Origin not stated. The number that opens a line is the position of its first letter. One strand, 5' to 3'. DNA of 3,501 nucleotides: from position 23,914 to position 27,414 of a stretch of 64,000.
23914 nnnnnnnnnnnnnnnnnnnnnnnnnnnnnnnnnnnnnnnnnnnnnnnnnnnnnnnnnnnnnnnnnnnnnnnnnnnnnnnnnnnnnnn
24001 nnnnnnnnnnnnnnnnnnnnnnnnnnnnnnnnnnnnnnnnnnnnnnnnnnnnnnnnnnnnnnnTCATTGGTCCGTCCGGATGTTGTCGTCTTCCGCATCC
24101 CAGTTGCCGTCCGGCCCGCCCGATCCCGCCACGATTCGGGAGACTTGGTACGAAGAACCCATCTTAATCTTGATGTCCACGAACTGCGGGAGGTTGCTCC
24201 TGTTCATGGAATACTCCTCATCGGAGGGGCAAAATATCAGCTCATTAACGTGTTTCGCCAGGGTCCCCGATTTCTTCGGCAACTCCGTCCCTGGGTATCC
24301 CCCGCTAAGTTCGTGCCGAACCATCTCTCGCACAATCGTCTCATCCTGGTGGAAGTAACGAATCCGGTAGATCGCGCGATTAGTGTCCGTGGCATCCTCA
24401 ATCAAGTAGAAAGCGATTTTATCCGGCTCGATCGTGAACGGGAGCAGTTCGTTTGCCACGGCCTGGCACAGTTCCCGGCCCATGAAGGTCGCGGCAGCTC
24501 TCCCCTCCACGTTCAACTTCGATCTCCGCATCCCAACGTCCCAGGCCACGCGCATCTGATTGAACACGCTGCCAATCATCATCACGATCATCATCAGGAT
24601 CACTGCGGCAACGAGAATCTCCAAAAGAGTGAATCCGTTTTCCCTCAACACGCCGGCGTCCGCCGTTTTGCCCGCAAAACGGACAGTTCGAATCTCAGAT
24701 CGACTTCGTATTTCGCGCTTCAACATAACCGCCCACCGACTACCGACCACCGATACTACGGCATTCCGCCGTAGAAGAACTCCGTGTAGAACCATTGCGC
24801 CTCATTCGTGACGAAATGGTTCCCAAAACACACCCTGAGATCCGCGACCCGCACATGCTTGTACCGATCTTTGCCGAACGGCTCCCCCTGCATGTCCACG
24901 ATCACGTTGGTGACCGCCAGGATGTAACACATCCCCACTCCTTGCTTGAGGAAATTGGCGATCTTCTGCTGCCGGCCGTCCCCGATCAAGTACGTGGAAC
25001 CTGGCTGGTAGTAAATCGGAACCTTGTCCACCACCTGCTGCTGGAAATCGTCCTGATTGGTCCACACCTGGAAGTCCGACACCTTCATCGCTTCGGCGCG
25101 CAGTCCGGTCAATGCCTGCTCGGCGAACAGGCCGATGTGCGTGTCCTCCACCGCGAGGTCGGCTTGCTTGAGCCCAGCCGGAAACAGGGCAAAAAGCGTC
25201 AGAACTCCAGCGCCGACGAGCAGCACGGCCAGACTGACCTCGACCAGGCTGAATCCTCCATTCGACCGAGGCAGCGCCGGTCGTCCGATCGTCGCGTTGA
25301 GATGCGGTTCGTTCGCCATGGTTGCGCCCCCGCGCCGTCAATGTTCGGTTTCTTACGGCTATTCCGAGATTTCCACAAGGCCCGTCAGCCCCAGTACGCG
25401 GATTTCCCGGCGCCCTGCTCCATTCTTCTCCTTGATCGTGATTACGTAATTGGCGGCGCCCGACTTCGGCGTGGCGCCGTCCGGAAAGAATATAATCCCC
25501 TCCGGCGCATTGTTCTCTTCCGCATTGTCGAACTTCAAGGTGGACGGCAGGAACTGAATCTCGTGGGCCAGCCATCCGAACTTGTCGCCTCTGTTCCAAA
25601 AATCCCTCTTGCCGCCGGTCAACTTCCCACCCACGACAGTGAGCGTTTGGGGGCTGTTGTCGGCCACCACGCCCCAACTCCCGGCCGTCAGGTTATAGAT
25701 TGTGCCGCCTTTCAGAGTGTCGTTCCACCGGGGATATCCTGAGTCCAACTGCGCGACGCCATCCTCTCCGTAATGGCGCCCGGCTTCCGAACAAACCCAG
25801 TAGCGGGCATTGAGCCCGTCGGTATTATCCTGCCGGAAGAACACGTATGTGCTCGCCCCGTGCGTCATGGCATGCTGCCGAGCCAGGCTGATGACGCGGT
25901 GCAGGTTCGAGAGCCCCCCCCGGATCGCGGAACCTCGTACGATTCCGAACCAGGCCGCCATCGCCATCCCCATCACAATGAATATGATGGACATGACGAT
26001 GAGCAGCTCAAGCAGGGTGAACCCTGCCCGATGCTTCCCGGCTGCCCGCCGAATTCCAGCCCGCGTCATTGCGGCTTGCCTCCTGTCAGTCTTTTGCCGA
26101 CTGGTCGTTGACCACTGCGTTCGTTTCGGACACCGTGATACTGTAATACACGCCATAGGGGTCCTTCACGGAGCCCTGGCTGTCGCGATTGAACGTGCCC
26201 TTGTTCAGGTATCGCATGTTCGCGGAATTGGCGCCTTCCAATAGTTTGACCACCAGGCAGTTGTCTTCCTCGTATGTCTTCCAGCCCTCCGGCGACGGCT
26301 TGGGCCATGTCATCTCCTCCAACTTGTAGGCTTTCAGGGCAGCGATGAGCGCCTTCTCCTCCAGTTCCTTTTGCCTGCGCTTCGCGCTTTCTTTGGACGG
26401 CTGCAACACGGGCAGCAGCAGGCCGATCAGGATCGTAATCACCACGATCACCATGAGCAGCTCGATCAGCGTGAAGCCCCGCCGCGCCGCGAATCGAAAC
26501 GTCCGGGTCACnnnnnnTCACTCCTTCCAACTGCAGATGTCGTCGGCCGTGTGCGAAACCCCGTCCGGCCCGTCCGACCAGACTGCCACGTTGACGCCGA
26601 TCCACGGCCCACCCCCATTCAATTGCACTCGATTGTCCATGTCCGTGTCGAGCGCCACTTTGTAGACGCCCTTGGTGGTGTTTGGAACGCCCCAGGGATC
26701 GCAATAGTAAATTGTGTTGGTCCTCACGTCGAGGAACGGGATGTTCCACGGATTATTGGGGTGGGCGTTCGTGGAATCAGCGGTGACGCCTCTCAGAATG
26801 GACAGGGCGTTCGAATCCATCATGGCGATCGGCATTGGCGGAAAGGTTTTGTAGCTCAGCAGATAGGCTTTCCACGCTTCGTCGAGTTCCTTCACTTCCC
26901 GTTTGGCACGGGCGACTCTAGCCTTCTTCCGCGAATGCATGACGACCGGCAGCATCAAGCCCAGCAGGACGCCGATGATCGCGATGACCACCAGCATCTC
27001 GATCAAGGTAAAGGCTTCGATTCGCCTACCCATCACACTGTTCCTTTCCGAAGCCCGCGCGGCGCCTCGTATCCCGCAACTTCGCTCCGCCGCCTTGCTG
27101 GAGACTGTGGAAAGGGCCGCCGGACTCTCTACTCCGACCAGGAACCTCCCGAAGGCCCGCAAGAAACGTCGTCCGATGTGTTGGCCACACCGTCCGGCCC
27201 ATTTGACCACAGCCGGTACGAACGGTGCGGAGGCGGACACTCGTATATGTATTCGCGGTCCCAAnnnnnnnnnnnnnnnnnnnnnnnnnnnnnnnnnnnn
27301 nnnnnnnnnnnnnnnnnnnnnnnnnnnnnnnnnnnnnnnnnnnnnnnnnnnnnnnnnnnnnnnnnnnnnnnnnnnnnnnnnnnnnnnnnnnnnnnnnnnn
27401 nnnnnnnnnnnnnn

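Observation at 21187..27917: Pseudopilin operon in gspG-H-I-J-K order plus three extra pilin genes, ending in an oversized (786 aa) GspK-like protein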

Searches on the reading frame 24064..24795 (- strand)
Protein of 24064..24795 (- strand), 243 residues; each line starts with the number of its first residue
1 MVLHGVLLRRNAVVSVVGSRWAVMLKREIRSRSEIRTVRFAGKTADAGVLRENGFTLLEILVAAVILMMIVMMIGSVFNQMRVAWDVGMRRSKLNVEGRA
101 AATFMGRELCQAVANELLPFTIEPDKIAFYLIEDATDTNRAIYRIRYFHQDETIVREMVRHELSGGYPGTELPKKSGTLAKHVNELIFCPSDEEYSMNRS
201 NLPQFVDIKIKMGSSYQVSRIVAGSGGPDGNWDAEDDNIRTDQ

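Call 3: search_protein_families(library=pfam, proteins=[window:24064-24795:-], max_evalue=0.1)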
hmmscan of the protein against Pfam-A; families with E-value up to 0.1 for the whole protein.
window:24064-24795:- (243 aa): 1 family
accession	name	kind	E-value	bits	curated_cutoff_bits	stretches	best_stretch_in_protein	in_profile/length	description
PF07963.17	N_methyl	-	0.00019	21.3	21.2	1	51-74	3-26/27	Prokaryotic N-terminal methylation motif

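Call 4: search_protein_families(library=ncbifam, proteins=[window:24064-24795:-], max_evalue=0.1)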
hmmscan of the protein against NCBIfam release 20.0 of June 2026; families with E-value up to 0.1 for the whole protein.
window:24064-24795:- (243 aa): 15 families
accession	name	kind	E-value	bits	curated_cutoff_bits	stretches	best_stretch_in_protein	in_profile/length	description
TIGR02599.1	TIGR02599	subfamily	3.9e-06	26.3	256.5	1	54-122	1-69/361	Verru_Chthon cassette protein C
NF041013.1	T4P_ComGE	equivalog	4.1e-05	23.6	49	1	53-82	4-33/83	competence type IV pilus minor pilin ComGE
NF038304.1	EPS_HpsC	equivalog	7.5e-05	22.4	200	1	51-113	19-81/318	hormogonium polysaccharide secretion pseudopilin HpsC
TIGR01711.1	gspJ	equivalog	0.00011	22.1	64.85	1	54-115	2-63/192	type II secretion system minor pseudopilin GspJ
NF041002.1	pilin_ComGF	equivalog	0.00029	21.1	80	1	52-82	1-31/139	competence type IV pilus minor pilin ComGF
TIGR02532.1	IV_pilin_GFxxxE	domain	0.0034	17.2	16.3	1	53-67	2-16/24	prepilin-type N-terminal cleavage/methylation domain-containing protein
NF007800.0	PRK10506.1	equivalog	0.0098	15.7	158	1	51-107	7-56/163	prepilin peptidase-dependent protein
NF040982.1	ComGD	equivalog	0.011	16.2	70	1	52-78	1-27/139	competence type IV pilus minor pilin ComGD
NF007848.0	PRK10557.1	equivalog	0.013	14.8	120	1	50-109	8-67/192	prepilin peptidase-dependent protein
TIGR01710.1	typeII_sec_gspG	equivalog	0.014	15.4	88.85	1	54-81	2-30/134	type II secretion system major pseudopilin GspG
NF038303.1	EPS_HpsB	equivalog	0.017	15.1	150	1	52-105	2-52/211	hormogonium polysaccharide secretion pseudopilin HpsB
TIGR01707.1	gspI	equivalog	0.022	15.2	44.35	1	54-82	1-29/101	type II secretion system minor pseudopilin GspI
NF006453.0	PRK08808.1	equivalog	0.025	13.6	295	1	51-113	5-67/211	type II secretion system protein J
TIGR01708.2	typeII_sec_gspH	equivalog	0.053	13.5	80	1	52-78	1-24/169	type II secretion system minor pseudopilin GspH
NF040999.1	pilin_ComGC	equivalog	0.055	13.7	75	0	53-83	2-33/84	competence type IV pilus major pilin ComGC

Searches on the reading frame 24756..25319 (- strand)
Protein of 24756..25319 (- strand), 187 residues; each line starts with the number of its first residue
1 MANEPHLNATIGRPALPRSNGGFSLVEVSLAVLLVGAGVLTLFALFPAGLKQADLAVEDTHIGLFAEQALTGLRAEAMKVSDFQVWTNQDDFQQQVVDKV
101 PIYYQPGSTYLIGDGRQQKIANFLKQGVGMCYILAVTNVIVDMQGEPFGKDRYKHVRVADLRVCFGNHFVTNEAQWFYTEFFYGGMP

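Call 3: search_protein_families(library=pfam, proteins=[window:24756-25319:-], max_evalue=0.1)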
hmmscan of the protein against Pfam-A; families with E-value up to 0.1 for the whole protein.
window:24756-25319:- (187 aa): 2 families
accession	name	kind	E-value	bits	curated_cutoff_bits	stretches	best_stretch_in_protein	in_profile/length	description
PF07963.17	N_methyl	-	0.018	15.1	21.2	1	18-42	2-26/27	Prokaryotic N-terminal methylation motif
PF23923.1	DUF7262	-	0.02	15.8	27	0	23-77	7-55/132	Family of unknown function (DUF7262)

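Call 4: search_protein_families(library=ncbifam, proteins=[window:24756-25319:-], max_evalue=0.1)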
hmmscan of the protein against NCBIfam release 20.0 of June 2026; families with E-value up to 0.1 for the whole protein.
window:24756-25319:- (187 aa): 2 families
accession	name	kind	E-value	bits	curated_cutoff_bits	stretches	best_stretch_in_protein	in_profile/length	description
TIGR02523.1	type_IV_pilV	equivalog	9.2e-06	26.2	52.2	1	22-82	3-63/139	type IV pilus modification protein PilV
TIGR02598.1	TIGR02598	subfamily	1.8e-05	25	51.4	1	22-52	1-31/151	Verru_Chthon cassette protein B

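Call 67: search_solved_structures(query=A5, max_evalue=10)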
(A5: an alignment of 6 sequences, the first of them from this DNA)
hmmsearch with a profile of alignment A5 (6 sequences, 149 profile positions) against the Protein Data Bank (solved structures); distinct sequences matched with E-value up to 10: 4.
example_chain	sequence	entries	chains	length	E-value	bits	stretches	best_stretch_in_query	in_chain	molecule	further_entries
1by6_A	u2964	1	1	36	0.95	13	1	31-54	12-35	APOLIPOPROTEIN C-II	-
8e7c_A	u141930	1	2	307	1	12.9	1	32-111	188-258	Main Protease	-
7wku_A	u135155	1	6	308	1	12.9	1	32-111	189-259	Peptidase C30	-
9uos_A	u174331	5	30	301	1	12.9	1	32-111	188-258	3C-like protease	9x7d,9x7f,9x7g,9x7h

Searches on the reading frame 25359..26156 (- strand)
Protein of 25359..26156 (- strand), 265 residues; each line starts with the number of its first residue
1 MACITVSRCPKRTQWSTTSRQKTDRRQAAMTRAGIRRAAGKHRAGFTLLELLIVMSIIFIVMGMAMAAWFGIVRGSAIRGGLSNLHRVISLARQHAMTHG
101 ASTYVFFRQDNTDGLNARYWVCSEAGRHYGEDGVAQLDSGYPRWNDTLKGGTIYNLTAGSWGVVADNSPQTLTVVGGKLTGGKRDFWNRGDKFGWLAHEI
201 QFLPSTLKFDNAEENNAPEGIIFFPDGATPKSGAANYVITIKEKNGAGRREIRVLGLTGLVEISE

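Call 3: search_protein_families(library=pfam, proteins=[window:25359-26156:-], max_evalue=0.1)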
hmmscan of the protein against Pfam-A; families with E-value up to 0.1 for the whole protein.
window:25359-26156:- (265 aa): 2 families
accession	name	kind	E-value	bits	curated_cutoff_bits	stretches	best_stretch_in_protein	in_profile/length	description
PF07963.17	N_methyl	-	8.3e-08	31.9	21.2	1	41-66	2-27/27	Prokaryotic N-terminal methylation motif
PF12019.13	GspH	-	0.0064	17.4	21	0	84-254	4-104/108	Type II transport protein GspH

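Call 4: search_protein_families(library=ncbifam, proteins=[window:25359-26156:-], max_evalue=0.1)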
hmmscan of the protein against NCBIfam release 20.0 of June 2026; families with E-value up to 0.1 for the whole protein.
window:25359-26156:- (265 aa): 11 families
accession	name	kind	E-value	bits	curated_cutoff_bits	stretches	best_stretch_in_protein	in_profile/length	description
TIGR01708.2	typeII_sec_gspH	equivalog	5.3e-07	29.8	80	1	44-103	2-61/169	type II secretion system minor pseudopilin GspH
NF040982.1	ComGD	equivalog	2.7e-06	27.9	70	1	44-111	2-69/139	competence type IV pilus minor pilin ComGD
TIGR02596.1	TIGR02596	subfamily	7.5e-06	26.2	70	1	46-113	1-69/196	Verru_Chthon cassette protein D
NF041013.1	T4P_ComGE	equivalog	8.2e-06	25.8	49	1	45-103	5-66/83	competence type IV pilus minor pilin ComGE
NF007800.0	PRK10506.1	equivalog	8.4e-05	22.4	158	1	41-111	6-76/163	prepilin peptidase-dependent protein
TIGR02532.1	IV_pilin_GFxxxE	domain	0.00039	20.1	16.3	1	43-65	1-23/24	prepilin-type N-terminal cleavage/methylation domain-containing protein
NF007862.0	PRK10574.1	equivalog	0.00067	19.8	138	1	42-78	3-39/145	prepilin peptidase-dependent pilin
NF047827.1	T3SSXpsH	equivalog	0.0018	18.1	160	1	45-103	2-60/145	type II secretion system protein XpsH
NF041775.1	typeIV_PilA_Myxo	equivalog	0.034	14.1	400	0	43-69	10-36/214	type IV pilin protein PilA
TIGR01710.1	typeII_sec_gspG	equivalog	0.081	13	88.85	0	45-71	2-28/134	type II secretion system major pseudopilin GspG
NF040999.1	pilin_ComGC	equivalog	0.1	12.8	75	0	44-62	2-20/84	competence type IV pilus major pilin ComGC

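Call 68: search_solved_structures(query=A6, max_evalue=10)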
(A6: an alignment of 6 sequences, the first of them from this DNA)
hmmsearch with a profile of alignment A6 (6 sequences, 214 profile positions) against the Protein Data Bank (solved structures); distinct sequences matched with E-value up to 10: 18.
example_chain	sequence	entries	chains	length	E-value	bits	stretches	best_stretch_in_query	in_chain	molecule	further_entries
2m7g_A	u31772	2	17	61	0.0014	21.5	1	1-44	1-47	Geopilin domain 1 protein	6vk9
6gv9_A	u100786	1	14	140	0.0028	20.5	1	1-34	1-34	Prepilin peptidase-dependent protein D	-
7tgg_A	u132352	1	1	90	0.0042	20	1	1-44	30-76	Geopilin domain 1 protein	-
9egp_A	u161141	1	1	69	0.005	19.7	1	1-37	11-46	Geopilin domain 1 protein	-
1oqw_A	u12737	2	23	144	0.0061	19.4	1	1-39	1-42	Fimbrial protein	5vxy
8tum_e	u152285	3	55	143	0.022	17.6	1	1-31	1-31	Type IV major pilin protein PilA | Pilin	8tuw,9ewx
8tj2_C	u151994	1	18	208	0.023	17.6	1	1-44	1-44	Type IV major pilin protein PilA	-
9laa_A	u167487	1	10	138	0.026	17.4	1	1-38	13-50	Type IV pilin protein PilA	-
3sok_A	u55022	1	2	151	0.029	17.2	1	1-26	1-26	Fimbrial protein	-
1ay2_A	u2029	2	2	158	0.042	16.7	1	1-36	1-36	TYPE 4 PILIN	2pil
8tob_GA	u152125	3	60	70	0.079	15.8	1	2-40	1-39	Fimbrial protein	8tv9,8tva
2hi2_A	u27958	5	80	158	0.079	15.8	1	1-36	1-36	Fimbrial protein | PilA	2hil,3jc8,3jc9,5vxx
8pfb_G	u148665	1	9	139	0.084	15.7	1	1-26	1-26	Type IV pilin PilE1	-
8p3b_A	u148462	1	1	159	0.097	15.5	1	1-36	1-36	Fimbrial protein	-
5kua_A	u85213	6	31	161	0.15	14.9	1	1-36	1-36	pilin | Neisseria meningitidis PilE variant SB-GATDH | Neisseria meningitidis PilE, SB-DATDH variant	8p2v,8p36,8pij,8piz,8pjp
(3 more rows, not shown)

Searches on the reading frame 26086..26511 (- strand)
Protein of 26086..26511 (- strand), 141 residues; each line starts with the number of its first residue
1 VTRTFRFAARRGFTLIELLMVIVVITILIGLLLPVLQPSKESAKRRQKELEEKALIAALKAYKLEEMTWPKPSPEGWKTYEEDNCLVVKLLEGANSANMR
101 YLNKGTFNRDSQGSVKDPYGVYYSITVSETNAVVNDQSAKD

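Call 3: search_protein_families(library=pfam, proteins=[window:26086-26511:-], max_evalue=0.1)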
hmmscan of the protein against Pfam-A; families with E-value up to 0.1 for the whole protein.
window:26086-26511:- (141 aa): 2 families
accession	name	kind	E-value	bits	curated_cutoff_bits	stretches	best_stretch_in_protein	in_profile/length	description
PF07963.17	N_methyl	-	3e-06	27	21.2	1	10-33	4-27/27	Prokaryotic N-terminal methylation motif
PF06143.16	Baculo_11_kDa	-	0.045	13.8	28.4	1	18-58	42-80/84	Baculovirus 11 kDa family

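Call 4: search_protein_families(library=ncbifam, proteins=[window:26086-26511:-], max_evalue=0.1)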
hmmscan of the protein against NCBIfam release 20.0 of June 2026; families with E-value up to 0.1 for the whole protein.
window:26086-26511:- (141 aa): 17 families
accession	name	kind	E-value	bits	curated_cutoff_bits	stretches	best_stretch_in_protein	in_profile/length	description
TIGR01710.1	typeII_sec_gspG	equivalog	1.7e-12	47.5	88.85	1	11-71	1-61/134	type II secretion system major pseudopilin GspG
NF040999.1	pilin_ComGC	equivalog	1.7e-09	37.8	75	1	11-68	2-59/84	competence type IV pilus major pilin ComGC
TIGR02532.1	IV_pilin_GFxxxE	domain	1.1e-06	28.2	16.3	1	10-32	1-23/24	prepilin-type N-terminal cleavage/methylation domain-containing protein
TIGR01708.2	typeII_sec_gspH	equivalog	1.8e-06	28.1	80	1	11-50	2-40/169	type II secretion system minor pseudopilin GspH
NF041013.1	T4P_ComGE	equivalog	2.8e-06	27.3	49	1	11-65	4-59/83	competence type IV pilus minor pilin ComGE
NF041775.1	typeIV_PilA_Myxo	equivalog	6e-06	26.4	400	1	3-65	2-65/214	type IV pilin protein PilA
NF040982.1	ComGD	equivalog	3.3e-05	24.3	70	1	11-48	2-39/139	competence type IV pilus minor pilin ComGD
TIGR02596.1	TIGR02596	subfamily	0.00012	22.2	70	1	13-61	1-51/196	Verru_Chthon cassette protein D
NF007862.0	PRK10574.1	equivalog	0.00018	21.7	138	1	9-37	3-31/145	prepilin peptidase-dependent pilin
NF038303.1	EPS_HpsB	equivalog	0.00051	20.1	150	1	11-56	3-46/211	hormogonium polysaccharide secretion pseudopilin HpsB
NF041002.1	pilin_ComGF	equivalog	0.00083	19.6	80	1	11-51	2-42/139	competence type IV pilus minor pilin ComGF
NF007800.0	PRK10506.1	equivalog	0.005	16.7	158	1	9-30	7-28/163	prepilin peptidase-dependent protein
NF038304.1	EPS_HpsC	equivalog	0.0075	15.9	200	1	10-46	20-61/318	hormogonium polysaccharide secretion pseudopilin HpsC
TIGR01711.1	gspJ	equivalog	0.0076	16.1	64.85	0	11-52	1-45/192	type II secretion system minor pseudopilin GspJ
TIGR02599.1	TIGR02599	subfamily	0.014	14.6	256.5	1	12-46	1-35/361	Verru_Chthon cassette protein C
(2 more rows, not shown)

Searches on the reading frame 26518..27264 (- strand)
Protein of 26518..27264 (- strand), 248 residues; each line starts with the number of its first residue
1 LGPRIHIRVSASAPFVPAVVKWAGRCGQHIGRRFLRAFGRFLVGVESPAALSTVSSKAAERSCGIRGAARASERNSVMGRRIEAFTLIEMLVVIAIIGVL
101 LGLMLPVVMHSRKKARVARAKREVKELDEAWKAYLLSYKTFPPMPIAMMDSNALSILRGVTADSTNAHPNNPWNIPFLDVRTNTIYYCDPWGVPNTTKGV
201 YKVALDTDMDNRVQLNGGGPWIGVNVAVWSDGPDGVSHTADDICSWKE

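Call 3: search_protein_families(library=pfam, proteins=[window:26518-27264:-], max_evalue=0.1)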
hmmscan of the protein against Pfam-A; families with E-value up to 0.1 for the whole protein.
window:26518-27264:- (248 aa): 3 families
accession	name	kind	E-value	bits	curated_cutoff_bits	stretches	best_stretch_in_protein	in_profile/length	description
PF07963.17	N_methyl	-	3.9e-06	26.7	21.2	1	81-104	3-26/27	Prokaryotic N-terminal methylation motif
PF06305.16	LapA_dom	-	0.0005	20.3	28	1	87-128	19-60/64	Lipopolysaccharide assembly protein A domain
PF08334.16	T2SSG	-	0.0056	17.2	21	1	108-178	2-61/108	Type II secretion system (T2SS), protein G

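Call 4: search_protein_families(library=ncbifam, proteins=[window:26518-27264:-], max_evalue=0.1)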
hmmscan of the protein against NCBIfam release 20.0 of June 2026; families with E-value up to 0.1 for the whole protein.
window:26518-27264:- (248 aa): 15 families
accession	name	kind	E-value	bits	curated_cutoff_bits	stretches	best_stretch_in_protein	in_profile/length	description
TIGR01710.1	typeII_sec_gspG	equivalog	8.7e-13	48.5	88.85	1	84-178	2-87/134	type II secretion system major pseudopilin GspG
NF040999.1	pilin_ComGC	equivalog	1.6e-08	34.6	75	1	83-138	2-57/84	competence type IV pilus major pilin ComGC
NF041013.1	T4P_ComGE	equivalog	1.8e-07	31.1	49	1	81-125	2-46/83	competence type IV pilus minor pilin ComGE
TIGR02596.1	TIGR02596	subfamily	9.7e-07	29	70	1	85-125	1-41/196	Verru_Chthon cassette protein D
NF041775.1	typeIV_PilA_Myxo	equivalog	1.9e-06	28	400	1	76-135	4-63/214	type IV pilin protein PilA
TIGR01708.2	typeII_sec_gspH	equivalog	3.4e-06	27.2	80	1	85-120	4-39/169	type II secretion system minor pseudopilin GspH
TIGR02532.1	IV_pilin_GFxxxE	domain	3.8e-05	23.3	16.3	1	85-104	4-23/24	prepilin-type N-terminal cleavage/methylation domain-containing protein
TIGR02599.1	TIGR02599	subfamily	0.00011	21.6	256.5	1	84-131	1-46/361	Verru_Chthon cassette protein C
NF007862.0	PRK10574.1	equivalog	0.0012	19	138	1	83-115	5-37/145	prepilin peptidase-dependent pilin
NF040982.1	ComGD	equivalog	0.0025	18.2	70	1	83-111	2-29/139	competence type IV pilus minor pilin ComGD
NF041002.1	pilin_ComGF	equivalog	0.0046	17.2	80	1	83-115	2-34/139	competence type IV pilus minor pilin ComGF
NF002956.0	PRK03612.1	equivalog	0.021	13.2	472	1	86-127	111-152/522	polyamine aminopropyltransferase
NF038303.1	EPS_HpsB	equivalog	0.023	14.7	150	1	84-140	4-57/211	hormogonium polysaccharide secretion pseudopilin HpsB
NF008468.0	PRK11360.1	equivalog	0.042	12.2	646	1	58-132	167-239/616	two-component system sensor histidine kinase AtoS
TIGR01711.1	gspJ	equivalog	0.061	13.1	64.85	1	84-130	2-49/192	type II secretion system minor pseudopilin GspJ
